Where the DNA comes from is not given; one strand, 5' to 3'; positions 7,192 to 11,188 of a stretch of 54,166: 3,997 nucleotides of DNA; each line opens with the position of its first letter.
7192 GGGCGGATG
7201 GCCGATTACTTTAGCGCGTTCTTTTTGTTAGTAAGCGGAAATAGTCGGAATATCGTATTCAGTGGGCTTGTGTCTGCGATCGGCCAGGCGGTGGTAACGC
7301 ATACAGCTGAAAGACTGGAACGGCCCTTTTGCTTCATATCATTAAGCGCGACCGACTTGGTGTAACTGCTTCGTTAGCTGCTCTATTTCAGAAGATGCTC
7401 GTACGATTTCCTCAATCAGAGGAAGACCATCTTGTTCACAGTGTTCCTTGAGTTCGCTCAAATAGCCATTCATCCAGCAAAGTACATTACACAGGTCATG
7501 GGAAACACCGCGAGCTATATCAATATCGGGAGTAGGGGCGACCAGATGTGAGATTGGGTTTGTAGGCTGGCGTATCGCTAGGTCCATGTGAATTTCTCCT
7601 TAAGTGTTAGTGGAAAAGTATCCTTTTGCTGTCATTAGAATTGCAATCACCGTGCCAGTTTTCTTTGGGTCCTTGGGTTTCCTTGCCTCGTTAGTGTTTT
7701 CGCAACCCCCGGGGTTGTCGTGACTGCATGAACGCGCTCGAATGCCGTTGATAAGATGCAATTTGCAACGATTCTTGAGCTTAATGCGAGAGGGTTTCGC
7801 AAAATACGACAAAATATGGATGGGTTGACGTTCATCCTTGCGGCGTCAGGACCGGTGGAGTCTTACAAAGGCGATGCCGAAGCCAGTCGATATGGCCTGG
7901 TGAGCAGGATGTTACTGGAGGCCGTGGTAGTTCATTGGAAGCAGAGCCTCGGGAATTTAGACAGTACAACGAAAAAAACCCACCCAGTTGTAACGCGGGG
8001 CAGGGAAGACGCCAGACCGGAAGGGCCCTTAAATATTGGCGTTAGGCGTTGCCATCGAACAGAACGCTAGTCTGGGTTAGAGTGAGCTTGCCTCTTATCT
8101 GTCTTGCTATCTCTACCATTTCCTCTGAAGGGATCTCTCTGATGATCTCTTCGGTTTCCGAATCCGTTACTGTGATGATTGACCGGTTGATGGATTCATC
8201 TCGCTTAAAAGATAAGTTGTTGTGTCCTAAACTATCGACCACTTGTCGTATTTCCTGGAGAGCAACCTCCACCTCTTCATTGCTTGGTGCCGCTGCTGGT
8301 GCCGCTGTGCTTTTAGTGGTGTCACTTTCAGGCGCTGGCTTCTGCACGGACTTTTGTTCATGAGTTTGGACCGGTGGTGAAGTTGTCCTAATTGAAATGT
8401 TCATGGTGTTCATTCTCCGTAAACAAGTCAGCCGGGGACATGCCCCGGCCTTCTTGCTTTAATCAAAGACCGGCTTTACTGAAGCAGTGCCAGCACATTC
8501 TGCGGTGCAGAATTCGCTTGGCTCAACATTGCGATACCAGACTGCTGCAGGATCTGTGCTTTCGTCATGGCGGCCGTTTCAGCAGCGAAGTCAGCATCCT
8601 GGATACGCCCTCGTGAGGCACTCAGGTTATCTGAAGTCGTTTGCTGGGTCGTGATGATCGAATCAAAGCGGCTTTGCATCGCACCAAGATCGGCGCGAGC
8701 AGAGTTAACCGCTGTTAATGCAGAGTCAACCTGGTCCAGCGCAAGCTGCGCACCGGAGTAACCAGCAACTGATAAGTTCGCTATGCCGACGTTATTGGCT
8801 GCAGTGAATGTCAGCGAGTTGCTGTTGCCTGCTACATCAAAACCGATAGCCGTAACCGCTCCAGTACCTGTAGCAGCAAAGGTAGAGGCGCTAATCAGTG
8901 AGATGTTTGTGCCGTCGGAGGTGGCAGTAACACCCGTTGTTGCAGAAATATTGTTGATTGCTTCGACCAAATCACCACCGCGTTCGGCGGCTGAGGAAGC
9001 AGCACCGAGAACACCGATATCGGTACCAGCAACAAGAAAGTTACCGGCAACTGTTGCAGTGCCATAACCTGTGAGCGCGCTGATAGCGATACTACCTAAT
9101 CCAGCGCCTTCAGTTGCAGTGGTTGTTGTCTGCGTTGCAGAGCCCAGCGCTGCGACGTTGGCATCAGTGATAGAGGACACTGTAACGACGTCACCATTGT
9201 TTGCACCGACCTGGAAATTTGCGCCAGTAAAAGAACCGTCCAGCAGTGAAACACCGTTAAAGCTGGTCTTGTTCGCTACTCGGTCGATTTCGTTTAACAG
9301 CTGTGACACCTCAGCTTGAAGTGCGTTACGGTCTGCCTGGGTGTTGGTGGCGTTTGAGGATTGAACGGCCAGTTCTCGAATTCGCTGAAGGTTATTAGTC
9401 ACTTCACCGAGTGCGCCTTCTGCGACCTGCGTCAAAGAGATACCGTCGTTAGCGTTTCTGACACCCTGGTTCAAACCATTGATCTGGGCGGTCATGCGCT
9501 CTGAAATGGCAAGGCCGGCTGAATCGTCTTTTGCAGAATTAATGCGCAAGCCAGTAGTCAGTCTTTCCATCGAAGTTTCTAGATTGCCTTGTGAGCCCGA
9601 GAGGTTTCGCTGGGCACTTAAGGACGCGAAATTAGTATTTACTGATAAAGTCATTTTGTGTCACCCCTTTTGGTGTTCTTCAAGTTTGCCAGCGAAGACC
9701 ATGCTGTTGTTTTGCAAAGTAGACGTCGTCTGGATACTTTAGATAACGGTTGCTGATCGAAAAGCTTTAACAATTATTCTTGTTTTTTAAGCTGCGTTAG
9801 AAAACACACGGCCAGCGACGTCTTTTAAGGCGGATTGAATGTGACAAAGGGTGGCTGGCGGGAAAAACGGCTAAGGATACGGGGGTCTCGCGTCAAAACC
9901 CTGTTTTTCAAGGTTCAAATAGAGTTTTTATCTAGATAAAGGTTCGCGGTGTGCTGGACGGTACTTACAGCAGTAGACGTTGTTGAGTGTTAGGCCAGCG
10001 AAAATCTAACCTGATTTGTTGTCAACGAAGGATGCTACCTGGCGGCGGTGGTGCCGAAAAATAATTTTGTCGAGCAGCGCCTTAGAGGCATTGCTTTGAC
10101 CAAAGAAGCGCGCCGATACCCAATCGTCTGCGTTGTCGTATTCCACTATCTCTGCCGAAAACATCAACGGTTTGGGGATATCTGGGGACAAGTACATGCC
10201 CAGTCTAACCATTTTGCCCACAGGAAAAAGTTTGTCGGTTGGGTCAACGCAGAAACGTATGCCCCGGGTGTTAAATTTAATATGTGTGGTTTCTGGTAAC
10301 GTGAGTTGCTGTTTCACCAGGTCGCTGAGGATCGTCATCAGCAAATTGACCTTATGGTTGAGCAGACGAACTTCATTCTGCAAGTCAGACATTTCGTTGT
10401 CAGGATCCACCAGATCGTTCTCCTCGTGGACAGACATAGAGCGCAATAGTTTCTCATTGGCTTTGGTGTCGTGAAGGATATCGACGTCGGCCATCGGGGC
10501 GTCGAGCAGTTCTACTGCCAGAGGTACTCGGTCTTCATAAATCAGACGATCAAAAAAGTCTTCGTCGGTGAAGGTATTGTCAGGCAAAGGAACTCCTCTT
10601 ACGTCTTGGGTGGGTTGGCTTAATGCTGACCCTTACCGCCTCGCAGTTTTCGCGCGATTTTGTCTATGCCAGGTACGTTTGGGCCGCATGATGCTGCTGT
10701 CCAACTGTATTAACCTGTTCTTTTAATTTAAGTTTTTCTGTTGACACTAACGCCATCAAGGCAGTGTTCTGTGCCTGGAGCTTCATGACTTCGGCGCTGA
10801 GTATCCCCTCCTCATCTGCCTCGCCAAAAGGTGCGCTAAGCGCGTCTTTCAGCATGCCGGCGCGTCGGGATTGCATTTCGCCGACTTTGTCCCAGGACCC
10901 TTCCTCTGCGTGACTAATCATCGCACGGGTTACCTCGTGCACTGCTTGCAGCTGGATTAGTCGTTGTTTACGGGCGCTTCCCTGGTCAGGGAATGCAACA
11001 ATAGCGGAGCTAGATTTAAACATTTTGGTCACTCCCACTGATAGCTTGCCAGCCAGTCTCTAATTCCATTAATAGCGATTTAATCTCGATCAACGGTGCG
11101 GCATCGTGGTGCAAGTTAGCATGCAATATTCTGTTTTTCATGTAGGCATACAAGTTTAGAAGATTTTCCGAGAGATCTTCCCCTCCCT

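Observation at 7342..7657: Sigma54-driven 81-aa protein consisting only of a histidine-kinase DHp/H-box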

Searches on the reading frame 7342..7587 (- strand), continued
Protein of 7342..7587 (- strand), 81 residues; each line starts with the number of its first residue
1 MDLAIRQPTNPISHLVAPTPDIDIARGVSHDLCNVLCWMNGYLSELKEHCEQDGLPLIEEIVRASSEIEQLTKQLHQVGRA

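Call 53: find_homologous_proteins(query=L005:4490-5212:+, max_evalue=1e-10)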
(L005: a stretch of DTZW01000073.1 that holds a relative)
Query L005:4490-5212:+ (241 aa): 14 proteins with E <= 1e-10 among 273 candidates.
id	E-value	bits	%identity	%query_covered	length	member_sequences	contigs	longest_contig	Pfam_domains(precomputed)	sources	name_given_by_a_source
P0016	1.2e-152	524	97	100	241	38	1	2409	PF02518.32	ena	-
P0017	7.8e-145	498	92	100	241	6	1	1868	PF02518.32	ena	-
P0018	3.9e-133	460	85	100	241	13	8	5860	PF02518.32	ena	-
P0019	5.9e-128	443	80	100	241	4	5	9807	PF02518.32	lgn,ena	-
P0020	2.7e-121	421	78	98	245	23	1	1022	PF02518.32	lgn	-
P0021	9.8e-117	407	76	98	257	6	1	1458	PF02518.32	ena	-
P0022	7.5e-77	276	93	57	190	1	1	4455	-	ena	-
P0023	2.1e-67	245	75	66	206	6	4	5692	-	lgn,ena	-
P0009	1.6e-66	242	75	63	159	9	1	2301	-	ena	-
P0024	1.0e-13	69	40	43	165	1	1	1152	PF02518.32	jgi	jgi:signal transduction histidine kinase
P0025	2.6e-12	65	28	85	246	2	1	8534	PF02518.32,PF00512.32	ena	-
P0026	8.2e-12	63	37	46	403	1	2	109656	PF02518.32,PF00512.32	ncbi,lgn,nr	ncbi:MAG: ATP-binding protein [Vampirovibrionales bacterium]|nr:ATP-binding protein [Vampirovibriona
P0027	5.3e-11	61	28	88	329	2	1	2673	PF02518.32,PF00512.32,PF14501.13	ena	-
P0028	6.6e-11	60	29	74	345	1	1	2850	PF08448.17,PF02518.32,PF00512.32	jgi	jgi:C4-dicarboxylate-specific signal transduction histidine kinase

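Call 55: find_encoding_contigs(protein=P0019, flank=10000, max_places=3)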
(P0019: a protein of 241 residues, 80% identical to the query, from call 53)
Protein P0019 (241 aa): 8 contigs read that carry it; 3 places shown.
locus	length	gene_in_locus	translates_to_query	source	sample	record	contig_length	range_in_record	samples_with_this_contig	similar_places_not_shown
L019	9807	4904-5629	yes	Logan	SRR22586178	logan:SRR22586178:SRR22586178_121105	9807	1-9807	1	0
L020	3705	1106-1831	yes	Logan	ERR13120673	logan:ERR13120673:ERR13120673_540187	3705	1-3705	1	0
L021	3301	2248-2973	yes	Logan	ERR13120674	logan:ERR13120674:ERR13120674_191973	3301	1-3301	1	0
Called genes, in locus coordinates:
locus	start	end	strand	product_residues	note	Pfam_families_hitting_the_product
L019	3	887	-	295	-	?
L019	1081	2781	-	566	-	PF28550:DUF8436, PF21688:FAD-depend_C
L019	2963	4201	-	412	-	PF00890:FAD_binding_2, PF01134:GIDA (faint), PF01266:DAO (weak), PF03486:HI0933_like, PF07992:Pyr_redox_2 (weak), PF12831:FAD_oxidored, PF13450:NAD_binding_8 (weak), PF22780:HI0933_like_1st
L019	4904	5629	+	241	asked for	PF02518:HATPase_c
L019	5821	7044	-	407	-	PF01266:DAO (faint), PF01494:FAD_binding_3, PF05834:Lycopene_cycl (weak), PF07992:Pyr_redox_2 (faint)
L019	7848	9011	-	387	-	PF00441:Acyl-CoA_dh_1 (weak), PF08028:Acyl-CoA_dh_2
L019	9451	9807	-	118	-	?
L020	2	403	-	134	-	?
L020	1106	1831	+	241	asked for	PF02518:HATPase_c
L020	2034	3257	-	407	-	PF01266:DAO (faint), PF01494:FAD_binding_3, PF05834:Lycopene_cycl (weak), PF07992:Pyr_redox_2 (faint)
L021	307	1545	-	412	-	PF00890:FAD_binding_2, PF01134:GIDA (faint), PF01266:DAO (weak), PF03486:HI0933_like, PF07992:Pyr_redox_2 (weak), PF12831:FAD_oxidored, PF13450:NAD_binding_8 (weak), PF22780:HI0933_like_1st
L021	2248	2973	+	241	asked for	PF02518:HATPase_c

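Call 56: find_encoding_contigs(protein=P0023, flank=10000, max_places=3)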
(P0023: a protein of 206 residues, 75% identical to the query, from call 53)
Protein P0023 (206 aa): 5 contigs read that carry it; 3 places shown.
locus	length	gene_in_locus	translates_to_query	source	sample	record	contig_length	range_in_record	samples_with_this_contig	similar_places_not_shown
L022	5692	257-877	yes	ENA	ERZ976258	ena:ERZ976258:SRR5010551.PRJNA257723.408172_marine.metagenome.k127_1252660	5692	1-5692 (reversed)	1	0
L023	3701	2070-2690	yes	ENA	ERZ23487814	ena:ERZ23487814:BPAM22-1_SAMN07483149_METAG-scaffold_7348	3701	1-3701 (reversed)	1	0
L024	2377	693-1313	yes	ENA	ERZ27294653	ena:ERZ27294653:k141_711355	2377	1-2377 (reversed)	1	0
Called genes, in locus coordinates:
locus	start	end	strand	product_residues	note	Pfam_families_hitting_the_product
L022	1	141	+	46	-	?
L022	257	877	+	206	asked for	-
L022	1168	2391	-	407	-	PF01494:FAD_binding_3, PF05834:Lycopene_cycl (weak), PF07992:Pyr_redox_2 (faint)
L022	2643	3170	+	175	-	PF06108:DUF952 (weak)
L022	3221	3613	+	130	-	PF06108:DUF952 (weak)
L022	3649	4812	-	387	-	PF00441:Acyl-CoA_dh_1 (weak), PF08028:Acyl-CoA_dh_2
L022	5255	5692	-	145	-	?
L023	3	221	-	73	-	?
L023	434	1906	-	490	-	PF00890:FAD_binding_2, PF01266:DAO, PF03486:HI0933_like, PF12831:FAD_oxidored, PF22780:HI0933_like_1st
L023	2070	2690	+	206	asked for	-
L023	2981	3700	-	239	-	?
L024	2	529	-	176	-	?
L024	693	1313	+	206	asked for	-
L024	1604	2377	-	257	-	?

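Call 70: search_solved_structures(query=A2, max_evalue=0.001, show_alignments=2)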
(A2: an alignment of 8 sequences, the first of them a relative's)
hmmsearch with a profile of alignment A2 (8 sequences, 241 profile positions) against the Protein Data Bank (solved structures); distinct sequences matched with E-value up to 0.001: 68 (the best 60 are shown).
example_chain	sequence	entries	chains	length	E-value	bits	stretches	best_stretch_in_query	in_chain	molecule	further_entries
9jfj_A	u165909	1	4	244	4.8e-27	98.1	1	13-233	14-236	Sensor histidine kinase ZraS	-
3d36_A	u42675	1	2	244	2.3e-25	92.6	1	17-234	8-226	Sporulation kinase B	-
5idj_A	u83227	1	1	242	3.5e-22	82.2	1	20-232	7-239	Histidine kinase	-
4i5s_A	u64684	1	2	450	4.5e-18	68.7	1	29-234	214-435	Putative histidine kinase CovS; VicK-like protein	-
6paj_A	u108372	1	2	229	3.8e-17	65.7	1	25-232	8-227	Sensor protein SrrB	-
7zp0_A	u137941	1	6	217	3e-16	62.7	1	60-231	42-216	Sensor protein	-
5idm_A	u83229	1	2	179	5.8e-16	61.8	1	126-233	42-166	Cell cycle histidine kinase CckA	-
5c93_A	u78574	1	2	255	1.2e-15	60.8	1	28-234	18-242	Histidine kinase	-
4u7n_A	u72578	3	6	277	1.3e-15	60.6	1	27-234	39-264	Histidine protein kinase sensor protein | Histidine kinase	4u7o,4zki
3a0r_A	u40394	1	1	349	1.8e-15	60.2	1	25-233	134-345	Sensor protein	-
3sl2_A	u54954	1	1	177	2.5e-15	59.7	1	121-234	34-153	Sensor histidine kinase yycG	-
4gcz_A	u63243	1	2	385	3e-15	59.5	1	25-236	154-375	Blue-light photoreceptor, Sensor protein fixL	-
4jas_A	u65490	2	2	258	3.2e-15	59.4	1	27-233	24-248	Histidine kinase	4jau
8u4x_A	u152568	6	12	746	4.8e-15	58.8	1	25-233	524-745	histidine kinase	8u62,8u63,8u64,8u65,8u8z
4q20_A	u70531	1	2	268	5.1e-15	58.7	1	25-233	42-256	Sensor protein DivL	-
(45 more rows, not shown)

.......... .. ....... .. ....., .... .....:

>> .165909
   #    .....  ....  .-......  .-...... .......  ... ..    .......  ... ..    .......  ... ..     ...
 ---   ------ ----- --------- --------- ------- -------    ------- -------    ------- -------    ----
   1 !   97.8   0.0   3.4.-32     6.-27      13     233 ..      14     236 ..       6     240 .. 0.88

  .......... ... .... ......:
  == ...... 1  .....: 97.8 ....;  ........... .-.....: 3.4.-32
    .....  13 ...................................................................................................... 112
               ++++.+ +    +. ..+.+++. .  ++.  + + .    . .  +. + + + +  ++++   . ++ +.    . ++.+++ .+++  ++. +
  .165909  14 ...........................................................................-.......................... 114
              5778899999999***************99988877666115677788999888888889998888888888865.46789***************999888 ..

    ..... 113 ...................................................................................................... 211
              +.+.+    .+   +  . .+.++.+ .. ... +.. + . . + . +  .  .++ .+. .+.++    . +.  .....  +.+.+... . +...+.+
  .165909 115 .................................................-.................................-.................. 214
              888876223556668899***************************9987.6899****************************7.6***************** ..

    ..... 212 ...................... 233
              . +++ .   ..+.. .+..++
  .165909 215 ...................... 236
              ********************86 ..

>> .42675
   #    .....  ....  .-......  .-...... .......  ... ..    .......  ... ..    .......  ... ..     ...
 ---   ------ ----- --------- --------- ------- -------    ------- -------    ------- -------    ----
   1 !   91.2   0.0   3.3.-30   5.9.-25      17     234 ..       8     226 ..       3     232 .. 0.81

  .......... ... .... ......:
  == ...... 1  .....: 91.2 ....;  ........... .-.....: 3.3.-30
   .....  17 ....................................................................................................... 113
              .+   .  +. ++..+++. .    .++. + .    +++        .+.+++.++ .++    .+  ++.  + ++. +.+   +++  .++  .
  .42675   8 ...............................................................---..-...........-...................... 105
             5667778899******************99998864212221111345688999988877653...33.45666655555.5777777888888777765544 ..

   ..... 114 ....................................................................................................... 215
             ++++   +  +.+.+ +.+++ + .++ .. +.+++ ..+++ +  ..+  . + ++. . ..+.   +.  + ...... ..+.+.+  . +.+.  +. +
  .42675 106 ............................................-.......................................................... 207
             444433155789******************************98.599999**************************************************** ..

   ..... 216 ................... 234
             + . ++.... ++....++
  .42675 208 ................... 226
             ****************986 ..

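Call 71: search_protein_families(library=ncbifam, proteins=[L005:4490-5212:+, window:7342-7587:-], max_evalue=0.01)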
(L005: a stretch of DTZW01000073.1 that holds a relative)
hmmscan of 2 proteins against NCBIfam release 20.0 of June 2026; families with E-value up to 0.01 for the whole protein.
L005:4490-5212:+ (241 aa): 77 families (the best 25 are shown)
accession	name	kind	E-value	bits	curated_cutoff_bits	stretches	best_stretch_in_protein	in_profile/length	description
NF008468.0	PRK11360.1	equivalog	8.1e-38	130.2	646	1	27-235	400-611/616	two-component system sensor histidine kinase AtoS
NF010411.0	PRK13837.1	equivalog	2.2e-30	105.4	647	1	26-234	453-677/828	two-component system VirA-like sensor kinase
NF007688.0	PRK10364.1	equivalog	6.1e-29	101.1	479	1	27-233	244-452/460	two-component system sensor histidine kinase ZraS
TIGR02916.1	PEP_his_kin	equivalog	4.3e-26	91.7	300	1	69-231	520-679/679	XrtA/PEP-CTERM system histidine kinase PrsK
TIGR02966.1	phoR_proteo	equivalog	1.5e-25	89.9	334.2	1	29-228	120-331/333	phosphate regulon sensor histidine kinase PhoR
NF046044.1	PnpS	equivalog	1.7e-25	89.9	400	1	68-231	218-390/390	two-component system histidine kinase PnpS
NF046026.1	HisKinCckACaul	equivalog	6e-22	77.5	1000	1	25-236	304-536/678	cell cycle histidine kinase CckA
NF047465.1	hybrid_HK_LvrA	exception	1.8e-21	75.9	1200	1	29-231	606-817/819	hybrid histidine kinase/response regulator LvrA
NF038348.1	T2SS_HK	subfamily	2e-21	76.1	450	1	57-232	398-573/574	histidine kinase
NF010076.0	PRK13557.1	subfamily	6.1e-21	74.4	631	1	27-236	167-398/540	histidine kinase famiy protein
NF008312.0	PRK11100.1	equivalog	7.2e-21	74.6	356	1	59-232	293-474/477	two-component system sensor histidine kinase CreC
NF047874.1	MASE3_PAS_HK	subfamily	2e-20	73.1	560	1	126-235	515-628/655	MASE3 domain-containing sensor histidine kinase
NF052574.1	HisKinEspCMyxo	equivalog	7.1e-20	70.8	1200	1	117-235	517-640/785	serine histidine kinase EspC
NF053867.1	SprKinKinDBac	equivalog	8.3e-20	70.7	775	1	27-234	290-499/500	sporulation kinase KinD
NF033092.0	HK_WalK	equivalog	9.9e-20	70.6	725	1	110-232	467-594/594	cell wall metabolism sensor histidine kinase WalK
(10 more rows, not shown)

window:7342-7587:- (81 aa): 0 families

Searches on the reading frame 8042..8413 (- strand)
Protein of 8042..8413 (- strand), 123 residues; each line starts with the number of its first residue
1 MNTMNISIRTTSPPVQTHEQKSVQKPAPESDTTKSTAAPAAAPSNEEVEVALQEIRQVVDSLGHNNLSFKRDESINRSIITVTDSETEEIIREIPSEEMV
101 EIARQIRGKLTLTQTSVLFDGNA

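Call 3: search_protein_families(library=pfam, proteins=[window:8042-8413:-], max_evalue=1)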
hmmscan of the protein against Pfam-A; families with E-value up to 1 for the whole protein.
window:8042-8413:- (123 aa): 4 families
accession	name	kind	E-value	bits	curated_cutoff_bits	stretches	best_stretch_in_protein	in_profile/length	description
PF03646.20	FlaG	-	3.6e-17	62.8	23.8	1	17-107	3-92/101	FlaG protein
PF15150.11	PMAIP1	-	0.004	17.4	27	1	35-62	10-36/54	Phorbol-12-myristate-13-acetate-induced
PF23289.1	Spectrin_5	-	0.0042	17.6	27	1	44-94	8-58/80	Guanine nucleotide exchange factor DBS-like, spectrin-like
PF03648.19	Glyco_hydro_67N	-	0.25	12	24.3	1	40-94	25-78/120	Glycosyl hydrolase family 67 N-terminus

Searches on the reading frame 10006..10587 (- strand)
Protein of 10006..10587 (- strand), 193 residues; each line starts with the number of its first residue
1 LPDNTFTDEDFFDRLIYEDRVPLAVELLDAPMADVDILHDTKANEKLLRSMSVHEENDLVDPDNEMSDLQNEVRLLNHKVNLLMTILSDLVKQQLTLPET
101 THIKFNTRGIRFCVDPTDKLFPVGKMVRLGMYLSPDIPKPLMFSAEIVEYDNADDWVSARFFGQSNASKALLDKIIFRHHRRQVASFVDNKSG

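Call 3: search_protein_families(library=pfam, proteins=[window:10006-10587:-], max_evalue=1)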
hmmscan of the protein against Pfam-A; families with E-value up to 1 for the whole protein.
window:10006-10587:- (193 aa): 1 family
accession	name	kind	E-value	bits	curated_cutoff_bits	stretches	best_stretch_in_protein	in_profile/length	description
PF16823.10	tPilZ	-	8.1e-11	42.7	25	1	48-186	1-133/136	Atypical PilZ domain, cyclic di-GMP receptor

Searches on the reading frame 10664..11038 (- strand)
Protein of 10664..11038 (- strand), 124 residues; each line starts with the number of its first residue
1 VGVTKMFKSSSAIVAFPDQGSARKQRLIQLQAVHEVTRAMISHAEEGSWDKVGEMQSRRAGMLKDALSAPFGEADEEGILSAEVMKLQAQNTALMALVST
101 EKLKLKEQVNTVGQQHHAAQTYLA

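Call 3: search_protein_families(library=pfam, proteins=[window:10664-11038:-], max_evalue=1)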
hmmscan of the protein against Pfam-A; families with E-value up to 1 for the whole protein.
window:10664-11038:- (124 aa): 1 family
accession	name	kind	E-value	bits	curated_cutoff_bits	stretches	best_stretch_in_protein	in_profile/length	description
PF05400.18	FliT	-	3.9e-08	34.4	29.5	1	40-122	1-85/85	Flagellar protein FliT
